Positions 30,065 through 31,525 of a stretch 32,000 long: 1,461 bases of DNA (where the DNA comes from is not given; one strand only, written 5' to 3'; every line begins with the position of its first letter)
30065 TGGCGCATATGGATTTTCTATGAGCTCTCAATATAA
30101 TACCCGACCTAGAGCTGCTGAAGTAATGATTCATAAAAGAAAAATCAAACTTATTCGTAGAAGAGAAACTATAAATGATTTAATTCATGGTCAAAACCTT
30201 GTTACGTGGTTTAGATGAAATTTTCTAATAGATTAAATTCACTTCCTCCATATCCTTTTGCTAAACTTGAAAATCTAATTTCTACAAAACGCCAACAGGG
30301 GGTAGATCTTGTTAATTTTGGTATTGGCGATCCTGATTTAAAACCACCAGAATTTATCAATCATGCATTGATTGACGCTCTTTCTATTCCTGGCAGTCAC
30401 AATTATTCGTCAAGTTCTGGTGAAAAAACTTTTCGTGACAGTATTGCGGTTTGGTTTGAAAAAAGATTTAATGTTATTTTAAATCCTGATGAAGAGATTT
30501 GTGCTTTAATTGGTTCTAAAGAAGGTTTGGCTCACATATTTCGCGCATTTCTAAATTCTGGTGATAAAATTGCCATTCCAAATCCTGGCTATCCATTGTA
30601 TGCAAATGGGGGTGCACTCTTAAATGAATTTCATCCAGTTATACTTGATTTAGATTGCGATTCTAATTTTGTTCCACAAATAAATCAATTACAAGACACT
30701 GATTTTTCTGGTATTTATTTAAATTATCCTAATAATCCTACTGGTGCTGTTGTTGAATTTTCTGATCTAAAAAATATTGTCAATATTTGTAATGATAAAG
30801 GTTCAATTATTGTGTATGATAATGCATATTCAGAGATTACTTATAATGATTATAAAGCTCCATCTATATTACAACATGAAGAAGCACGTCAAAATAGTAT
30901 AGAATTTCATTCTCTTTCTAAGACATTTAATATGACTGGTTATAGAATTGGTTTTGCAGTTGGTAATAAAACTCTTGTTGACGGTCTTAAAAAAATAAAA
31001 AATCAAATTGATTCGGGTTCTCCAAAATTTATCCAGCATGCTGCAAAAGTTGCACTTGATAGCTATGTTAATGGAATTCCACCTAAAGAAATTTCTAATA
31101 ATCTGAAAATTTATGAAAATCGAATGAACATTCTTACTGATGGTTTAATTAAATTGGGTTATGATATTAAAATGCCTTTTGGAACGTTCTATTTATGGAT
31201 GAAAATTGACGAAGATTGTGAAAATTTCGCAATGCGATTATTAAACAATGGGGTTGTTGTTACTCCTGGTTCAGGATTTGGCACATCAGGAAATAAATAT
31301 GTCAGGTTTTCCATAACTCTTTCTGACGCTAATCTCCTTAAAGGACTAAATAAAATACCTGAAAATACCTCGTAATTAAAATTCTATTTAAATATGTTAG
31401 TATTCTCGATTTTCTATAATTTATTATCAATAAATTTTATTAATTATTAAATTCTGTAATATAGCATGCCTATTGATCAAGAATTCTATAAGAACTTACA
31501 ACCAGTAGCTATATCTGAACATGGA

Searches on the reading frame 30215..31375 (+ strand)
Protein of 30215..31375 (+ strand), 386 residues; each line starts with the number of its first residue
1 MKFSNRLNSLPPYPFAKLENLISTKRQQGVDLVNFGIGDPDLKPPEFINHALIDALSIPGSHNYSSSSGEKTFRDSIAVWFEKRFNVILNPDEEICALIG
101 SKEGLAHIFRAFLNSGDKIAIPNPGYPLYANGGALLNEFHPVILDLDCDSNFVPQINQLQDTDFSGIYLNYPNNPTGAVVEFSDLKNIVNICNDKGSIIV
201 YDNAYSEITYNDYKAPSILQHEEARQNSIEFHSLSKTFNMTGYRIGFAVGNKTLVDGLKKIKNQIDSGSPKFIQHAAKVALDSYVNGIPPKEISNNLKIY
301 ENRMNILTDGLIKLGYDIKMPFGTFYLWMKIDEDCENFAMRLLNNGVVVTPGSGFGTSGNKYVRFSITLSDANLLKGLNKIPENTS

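Call 44: search_protein_families(library=pfam, proteins=[window:30215-31375:+], max_evalue=0.001)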
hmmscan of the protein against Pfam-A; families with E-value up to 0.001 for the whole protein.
window:30215-31375:+ (386 aa): 1 family
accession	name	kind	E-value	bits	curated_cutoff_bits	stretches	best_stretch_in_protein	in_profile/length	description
PF00155.27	Aminotran_1_2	-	1.8e-55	189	19.7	1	31-381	2-361/361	Aminotransferase class I and II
